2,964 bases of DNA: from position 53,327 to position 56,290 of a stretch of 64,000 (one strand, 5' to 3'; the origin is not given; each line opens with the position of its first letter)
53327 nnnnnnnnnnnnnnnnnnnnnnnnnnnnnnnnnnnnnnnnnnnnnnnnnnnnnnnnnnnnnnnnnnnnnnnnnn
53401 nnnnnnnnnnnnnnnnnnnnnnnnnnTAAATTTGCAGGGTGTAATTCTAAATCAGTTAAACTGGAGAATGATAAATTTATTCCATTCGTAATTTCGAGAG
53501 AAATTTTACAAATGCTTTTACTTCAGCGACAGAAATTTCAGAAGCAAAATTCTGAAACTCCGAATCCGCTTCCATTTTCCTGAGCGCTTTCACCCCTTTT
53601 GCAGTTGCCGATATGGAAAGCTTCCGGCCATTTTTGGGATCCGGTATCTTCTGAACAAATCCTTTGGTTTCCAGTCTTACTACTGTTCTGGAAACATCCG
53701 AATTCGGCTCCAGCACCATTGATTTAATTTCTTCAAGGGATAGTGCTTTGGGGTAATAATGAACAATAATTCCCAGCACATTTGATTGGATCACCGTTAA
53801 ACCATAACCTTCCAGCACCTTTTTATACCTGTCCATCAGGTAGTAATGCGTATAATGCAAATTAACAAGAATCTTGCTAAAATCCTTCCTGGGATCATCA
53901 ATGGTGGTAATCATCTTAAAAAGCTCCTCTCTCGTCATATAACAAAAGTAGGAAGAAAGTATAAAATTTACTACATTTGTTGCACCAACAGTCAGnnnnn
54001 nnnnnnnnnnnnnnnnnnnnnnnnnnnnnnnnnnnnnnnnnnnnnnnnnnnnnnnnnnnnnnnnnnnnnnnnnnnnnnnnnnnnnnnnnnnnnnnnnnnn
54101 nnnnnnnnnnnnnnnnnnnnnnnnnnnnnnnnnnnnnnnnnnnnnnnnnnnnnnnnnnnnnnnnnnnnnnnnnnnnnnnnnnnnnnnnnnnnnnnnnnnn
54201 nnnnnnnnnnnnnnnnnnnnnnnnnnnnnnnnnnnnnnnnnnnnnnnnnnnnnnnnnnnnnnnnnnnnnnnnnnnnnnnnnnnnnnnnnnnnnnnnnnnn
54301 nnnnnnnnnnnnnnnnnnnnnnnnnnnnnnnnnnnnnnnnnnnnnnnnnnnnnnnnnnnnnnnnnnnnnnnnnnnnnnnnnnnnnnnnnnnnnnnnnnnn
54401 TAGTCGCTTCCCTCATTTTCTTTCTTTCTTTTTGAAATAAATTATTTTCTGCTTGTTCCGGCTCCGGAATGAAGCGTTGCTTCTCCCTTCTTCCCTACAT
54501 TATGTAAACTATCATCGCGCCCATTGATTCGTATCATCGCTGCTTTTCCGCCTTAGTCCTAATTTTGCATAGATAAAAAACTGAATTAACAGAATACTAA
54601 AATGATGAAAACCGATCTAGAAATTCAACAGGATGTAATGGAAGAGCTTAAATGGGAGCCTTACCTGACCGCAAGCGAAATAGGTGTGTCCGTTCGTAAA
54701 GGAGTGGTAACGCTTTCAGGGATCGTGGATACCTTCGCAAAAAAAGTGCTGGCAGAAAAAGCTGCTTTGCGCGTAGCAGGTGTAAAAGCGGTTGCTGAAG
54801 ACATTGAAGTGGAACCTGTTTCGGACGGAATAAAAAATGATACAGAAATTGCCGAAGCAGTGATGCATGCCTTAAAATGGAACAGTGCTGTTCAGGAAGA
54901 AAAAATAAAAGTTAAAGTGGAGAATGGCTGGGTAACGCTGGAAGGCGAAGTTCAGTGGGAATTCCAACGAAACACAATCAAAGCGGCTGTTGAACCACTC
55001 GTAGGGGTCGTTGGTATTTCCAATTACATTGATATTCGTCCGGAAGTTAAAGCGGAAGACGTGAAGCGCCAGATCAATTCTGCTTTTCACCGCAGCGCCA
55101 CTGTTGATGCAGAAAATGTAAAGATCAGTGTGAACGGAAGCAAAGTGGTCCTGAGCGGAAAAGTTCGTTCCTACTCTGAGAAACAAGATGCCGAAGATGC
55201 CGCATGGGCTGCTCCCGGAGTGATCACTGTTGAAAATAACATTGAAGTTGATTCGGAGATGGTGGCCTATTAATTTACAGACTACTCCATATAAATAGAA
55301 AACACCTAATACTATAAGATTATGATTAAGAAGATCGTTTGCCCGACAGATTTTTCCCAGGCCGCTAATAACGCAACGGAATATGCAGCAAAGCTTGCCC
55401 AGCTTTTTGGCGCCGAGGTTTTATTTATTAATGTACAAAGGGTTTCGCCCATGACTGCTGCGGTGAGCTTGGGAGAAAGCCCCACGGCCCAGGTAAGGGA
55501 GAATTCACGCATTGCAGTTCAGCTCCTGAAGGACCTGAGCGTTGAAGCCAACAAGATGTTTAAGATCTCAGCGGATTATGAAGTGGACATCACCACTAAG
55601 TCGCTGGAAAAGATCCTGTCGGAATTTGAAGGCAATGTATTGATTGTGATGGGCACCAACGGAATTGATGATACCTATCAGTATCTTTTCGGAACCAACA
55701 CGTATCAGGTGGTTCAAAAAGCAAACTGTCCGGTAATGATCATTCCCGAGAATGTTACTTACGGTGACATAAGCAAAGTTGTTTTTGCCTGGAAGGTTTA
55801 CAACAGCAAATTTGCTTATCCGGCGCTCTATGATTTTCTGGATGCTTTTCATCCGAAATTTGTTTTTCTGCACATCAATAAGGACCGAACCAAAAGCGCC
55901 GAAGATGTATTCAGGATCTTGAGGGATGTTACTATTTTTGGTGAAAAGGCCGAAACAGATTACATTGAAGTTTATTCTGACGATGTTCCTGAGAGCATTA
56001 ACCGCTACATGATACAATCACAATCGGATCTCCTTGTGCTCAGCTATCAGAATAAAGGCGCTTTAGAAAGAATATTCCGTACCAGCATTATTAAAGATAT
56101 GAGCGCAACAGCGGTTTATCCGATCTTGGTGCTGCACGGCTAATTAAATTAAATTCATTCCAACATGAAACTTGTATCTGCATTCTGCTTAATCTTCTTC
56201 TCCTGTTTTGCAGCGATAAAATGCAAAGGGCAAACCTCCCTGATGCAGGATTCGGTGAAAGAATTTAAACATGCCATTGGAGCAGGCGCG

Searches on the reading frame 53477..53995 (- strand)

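Call 102: search_protein_families(library=pfam, proteins=[window:53477-53995:-], max_evalue=0.00001)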
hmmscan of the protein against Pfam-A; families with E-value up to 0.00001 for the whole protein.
window:53477-53995:- (172 aa): 2 families
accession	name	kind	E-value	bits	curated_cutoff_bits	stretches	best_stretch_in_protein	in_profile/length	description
PF12802.13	MarR_2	-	4.8e-06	27.1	27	1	64-124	1-60/61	MarR family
PF13463.12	HTH_27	-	7.9e-06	26.5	22.2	0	85-134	19-68/68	Winged helix DNA-binding domain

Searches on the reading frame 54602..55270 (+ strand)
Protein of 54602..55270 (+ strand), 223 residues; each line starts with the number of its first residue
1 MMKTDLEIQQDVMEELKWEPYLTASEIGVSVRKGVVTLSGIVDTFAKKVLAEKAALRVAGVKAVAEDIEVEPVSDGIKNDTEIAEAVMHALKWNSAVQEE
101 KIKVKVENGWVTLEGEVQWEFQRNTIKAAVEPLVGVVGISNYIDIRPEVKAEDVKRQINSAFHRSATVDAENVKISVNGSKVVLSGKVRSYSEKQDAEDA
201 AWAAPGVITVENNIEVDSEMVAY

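Call 103: search_protein_families(library=pfam, proteins=[window:54602-55270:+], max_evalue=0.00001)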
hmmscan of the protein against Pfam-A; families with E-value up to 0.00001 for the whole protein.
window:54602-55270:+ (223 aa): 1 family
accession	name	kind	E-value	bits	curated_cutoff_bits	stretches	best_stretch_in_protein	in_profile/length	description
PF04972.22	BON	-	1.5e-48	163.4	27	3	5-72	2-69/69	BON domain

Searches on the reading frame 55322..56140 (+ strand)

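Call 103: search_protein_families(library=pfam, proteins=[window:55322-56140:+], max_evalue=0.00001)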
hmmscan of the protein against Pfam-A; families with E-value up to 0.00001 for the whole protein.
window:55322-56140:+ (273 aa): 1 family
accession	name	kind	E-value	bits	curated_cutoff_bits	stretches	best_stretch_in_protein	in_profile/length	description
PF00582.32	Usp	-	6.4e-24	85.5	24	1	1-142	1-141/141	Universal stress protein family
